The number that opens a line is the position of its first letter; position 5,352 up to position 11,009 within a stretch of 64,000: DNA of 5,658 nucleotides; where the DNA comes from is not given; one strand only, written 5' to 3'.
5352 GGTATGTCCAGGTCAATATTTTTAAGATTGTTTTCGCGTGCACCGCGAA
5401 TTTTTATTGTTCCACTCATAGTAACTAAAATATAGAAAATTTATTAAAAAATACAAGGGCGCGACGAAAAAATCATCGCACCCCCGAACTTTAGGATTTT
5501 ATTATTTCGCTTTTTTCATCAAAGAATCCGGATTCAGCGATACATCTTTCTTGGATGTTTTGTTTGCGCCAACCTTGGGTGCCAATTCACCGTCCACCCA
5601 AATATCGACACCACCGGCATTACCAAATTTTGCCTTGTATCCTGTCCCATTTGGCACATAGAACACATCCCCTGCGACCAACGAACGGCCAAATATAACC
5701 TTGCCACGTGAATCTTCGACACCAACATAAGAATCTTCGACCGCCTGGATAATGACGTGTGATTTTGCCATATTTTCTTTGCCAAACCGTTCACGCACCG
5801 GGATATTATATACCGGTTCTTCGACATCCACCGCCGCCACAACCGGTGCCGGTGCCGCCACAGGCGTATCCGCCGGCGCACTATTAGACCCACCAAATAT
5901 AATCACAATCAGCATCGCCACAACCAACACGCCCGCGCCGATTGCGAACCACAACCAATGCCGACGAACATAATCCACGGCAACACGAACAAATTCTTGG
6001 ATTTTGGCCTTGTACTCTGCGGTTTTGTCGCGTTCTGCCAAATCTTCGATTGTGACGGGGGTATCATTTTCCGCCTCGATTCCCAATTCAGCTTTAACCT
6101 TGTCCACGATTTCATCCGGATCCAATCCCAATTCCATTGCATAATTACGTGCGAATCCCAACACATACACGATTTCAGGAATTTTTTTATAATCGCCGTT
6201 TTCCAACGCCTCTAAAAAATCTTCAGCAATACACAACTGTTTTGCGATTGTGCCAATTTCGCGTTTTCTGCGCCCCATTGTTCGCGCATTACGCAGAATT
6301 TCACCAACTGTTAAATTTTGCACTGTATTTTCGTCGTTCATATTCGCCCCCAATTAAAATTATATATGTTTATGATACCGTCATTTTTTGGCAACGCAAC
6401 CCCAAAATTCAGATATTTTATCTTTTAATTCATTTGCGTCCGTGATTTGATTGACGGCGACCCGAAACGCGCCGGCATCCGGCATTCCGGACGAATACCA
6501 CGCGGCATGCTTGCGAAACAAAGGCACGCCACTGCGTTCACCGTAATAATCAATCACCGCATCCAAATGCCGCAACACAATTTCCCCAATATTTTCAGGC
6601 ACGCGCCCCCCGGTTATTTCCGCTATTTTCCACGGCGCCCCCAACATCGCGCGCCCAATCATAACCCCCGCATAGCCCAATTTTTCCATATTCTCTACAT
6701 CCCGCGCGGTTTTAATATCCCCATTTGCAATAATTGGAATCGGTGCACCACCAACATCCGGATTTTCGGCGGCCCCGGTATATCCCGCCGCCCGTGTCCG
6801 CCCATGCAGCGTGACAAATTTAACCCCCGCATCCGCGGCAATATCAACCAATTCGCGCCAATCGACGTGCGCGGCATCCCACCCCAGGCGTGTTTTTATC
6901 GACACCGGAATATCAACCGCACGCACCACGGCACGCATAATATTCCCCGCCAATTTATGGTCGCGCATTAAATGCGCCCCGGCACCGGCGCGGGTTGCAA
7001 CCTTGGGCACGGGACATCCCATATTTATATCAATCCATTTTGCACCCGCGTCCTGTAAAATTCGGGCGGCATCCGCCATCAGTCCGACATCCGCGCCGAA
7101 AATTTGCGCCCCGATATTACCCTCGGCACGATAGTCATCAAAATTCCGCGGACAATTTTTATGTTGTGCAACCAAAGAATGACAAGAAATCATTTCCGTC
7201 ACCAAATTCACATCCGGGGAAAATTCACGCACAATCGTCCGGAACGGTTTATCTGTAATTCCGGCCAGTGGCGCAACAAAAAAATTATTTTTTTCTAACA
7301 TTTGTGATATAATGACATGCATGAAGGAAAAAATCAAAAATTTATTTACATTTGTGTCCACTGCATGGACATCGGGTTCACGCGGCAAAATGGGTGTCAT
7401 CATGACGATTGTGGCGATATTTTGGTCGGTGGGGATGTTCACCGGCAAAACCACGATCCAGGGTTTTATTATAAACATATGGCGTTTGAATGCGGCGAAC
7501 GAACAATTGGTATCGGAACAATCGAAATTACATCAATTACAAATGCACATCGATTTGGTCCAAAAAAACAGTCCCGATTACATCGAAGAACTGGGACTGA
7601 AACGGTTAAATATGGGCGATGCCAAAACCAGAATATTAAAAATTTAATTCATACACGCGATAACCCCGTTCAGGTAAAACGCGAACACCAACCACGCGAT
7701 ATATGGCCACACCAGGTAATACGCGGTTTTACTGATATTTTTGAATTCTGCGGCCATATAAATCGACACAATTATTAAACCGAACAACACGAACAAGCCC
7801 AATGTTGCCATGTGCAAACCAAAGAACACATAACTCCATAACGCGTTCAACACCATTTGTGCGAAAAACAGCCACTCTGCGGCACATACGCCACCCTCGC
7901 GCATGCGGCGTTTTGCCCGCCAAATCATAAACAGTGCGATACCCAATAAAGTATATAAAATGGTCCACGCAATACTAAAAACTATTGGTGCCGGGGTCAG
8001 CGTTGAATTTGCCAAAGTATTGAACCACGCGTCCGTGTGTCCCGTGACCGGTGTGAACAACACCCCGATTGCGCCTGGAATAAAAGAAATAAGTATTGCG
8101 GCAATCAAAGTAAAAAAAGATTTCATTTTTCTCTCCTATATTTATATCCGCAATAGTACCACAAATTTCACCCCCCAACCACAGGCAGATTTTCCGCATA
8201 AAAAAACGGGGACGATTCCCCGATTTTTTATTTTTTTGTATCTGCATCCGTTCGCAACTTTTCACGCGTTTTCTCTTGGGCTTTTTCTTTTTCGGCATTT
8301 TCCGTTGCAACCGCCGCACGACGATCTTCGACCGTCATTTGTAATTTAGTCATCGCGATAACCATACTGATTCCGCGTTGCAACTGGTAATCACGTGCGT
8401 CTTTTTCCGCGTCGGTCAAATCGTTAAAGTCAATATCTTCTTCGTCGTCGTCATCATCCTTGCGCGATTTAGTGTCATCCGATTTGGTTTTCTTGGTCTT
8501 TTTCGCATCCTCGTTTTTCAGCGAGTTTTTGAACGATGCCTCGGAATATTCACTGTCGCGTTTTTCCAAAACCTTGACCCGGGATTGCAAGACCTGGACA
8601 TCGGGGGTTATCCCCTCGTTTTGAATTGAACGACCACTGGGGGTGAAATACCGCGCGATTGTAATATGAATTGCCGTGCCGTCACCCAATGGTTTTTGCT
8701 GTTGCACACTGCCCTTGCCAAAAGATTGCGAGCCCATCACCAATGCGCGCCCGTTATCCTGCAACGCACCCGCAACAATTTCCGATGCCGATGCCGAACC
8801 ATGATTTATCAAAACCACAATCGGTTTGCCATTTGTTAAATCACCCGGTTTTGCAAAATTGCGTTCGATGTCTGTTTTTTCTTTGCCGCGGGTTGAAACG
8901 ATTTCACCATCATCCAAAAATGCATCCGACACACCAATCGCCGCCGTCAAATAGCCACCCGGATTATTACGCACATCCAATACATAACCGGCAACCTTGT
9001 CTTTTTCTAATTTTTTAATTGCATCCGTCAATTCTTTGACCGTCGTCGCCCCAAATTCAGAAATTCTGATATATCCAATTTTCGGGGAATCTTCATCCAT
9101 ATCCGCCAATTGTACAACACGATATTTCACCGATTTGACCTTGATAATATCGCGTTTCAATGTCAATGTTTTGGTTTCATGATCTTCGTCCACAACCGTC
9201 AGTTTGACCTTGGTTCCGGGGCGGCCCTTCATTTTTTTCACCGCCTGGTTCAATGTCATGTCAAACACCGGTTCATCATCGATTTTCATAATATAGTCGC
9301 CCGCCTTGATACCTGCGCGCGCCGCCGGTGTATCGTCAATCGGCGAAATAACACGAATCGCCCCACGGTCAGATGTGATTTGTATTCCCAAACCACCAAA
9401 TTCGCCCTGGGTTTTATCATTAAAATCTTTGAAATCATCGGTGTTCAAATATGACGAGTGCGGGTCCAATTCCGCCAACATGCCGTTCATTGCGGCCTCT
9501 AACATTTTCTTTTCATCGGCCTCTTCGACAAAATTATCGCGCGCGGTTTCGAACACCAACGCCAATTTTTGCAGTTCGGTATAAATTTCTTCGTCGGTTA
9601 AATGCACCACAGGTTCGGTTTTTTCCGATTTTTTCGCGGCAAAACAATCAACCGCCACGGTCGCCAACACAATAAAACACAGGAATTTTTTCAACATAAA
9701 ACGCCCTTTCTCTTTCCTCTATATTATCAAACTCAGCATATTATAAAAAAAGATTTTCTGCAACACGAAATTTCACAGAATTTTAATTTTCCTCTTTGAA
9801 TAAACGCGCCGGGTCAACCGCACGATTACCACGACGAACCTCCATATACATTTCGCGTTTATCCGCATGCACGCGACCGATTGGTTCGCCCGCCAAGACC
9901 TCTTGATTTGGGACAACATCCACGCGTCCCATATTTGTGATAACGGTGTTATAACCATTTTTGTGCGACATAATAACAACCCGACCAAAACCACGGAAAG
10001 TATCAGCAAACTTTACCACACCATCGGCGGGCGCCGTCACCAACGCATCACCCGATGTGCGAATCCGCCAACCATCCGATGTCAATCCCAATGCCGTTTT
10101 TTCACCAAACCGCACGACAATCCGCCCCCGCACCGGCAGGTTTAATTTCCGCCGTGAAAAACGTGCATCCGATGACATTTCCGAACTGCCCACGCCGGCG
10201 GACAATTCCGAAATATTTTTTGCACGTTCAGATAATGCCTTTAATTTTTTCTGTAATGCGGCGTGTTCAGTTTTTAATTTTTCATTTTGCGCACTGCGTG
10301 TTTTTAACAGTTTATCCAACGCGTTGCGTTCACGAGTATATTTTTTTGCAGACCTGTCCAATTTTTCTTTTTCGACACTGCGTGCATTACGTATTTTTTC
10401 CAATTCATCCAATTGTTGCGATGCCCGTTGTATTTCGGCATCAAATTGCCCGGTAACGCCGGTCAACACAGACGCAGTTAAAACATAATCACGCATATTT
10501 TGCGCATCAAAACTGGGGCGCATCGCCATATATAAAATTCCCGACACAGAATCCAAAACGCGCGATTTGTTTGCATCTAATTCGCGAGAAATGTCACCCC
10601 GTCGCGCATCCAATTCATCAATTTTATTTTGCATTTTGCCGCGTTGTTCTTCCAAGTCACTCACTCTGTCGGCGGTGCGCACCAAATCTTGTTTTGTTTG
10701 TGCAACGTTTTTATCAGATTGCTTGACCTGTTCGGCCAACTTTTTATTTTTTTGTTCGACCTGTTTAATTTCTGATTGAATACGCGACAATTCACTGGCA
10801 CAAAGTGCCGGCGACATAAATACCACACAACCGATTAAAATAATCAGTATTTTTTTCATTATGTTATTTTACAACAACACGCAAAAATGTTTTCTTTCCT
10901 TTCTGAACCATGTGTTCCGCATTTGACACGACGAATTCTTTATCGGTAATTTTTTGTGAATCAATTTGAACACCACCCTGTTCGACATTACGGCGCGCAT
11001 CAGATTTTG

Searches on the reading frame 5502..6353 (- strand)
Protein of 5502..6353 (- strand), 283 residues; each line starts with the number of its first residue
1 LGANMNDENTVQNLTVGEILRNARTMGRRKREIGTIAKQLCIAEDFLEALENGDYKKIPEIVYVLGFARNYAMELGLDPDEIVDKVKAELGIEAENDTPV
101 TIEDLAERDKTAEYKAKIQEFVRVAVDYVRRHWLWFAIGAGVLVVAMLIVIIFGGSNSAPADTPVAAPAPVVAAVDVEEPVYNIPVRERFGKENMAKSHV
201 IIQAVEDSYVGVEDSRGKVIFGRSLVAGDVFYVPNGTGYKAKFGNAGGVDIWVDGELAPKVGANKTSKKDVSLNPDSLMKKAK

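Call 39: search_protein_families(library=pfam, proteins=[window:5502-6353:-], max_evalue=0.00001)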
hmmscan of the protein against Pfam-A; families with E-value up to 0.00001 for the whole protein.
window:5502-6353:- (283 aa): 2 families
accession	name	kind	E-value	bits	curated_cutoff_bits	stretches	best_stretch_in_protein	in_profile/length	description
PF13413.12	HTH_25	-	7.1e-16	58.2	24.6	1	20-82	2-62/62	Helix-turn-helix domain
PF13464.11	RodZ_C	-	4.8e-10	39.7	23.9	1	202-262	2-62/72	RodZ C-terminal domain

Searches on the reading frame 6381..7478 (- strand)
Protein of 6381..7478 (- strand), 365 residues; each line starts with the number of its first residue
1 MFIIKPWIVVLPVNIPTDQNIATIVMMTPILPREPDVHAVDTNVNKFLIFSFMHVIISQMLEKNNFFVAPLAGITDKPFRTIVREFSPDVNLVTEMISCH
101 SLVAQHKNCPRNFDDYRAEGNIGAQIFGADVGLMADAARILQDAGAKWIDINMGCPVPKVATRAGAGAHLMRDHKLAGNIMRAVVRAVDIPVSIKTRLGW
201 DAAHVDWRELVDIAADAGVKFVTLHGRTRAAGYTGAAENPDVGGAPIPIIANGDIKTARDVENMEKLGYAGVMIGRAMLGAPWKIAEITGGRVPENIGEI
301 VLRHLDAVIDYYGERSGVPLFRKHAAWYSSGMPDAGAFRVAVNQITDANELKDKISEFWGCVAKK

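Call 39: search_protein_families(library=pfam, proteins=[window:6381-7478:-], max_evalue=0.00001)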
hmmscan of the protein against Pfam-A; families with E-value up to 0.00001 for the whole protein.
window:6381-7478:- (365 aa): 1 family
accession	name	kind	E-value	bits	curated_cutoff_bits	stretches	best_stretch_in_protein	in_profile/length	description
PF01207.24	Dus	-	1.2e-71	241.8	20.4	1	68-355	2-302/311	Dihydrouridine synthase (Dus)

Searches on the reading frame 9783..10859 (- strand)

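Call 39: search_protein_families(library=pfam, proteins=[window:9783-10859:-], max_evalue=0.00001)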
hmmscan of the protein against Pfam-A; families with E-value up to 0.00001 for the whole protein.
window:9783-10859:- (358 aa): 2 families
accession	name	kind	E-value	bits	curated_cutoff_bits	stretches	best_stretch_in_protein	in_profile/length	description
PF01551.29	Peptidase_M23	-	2e-16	60.4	28.7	1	262-350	4-96/96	Peptidase family M23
PF11932.13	DUF3450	-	1.6e-08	34.6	32.6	0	8-95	3-89/241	Protein of unknown function (DUF3450)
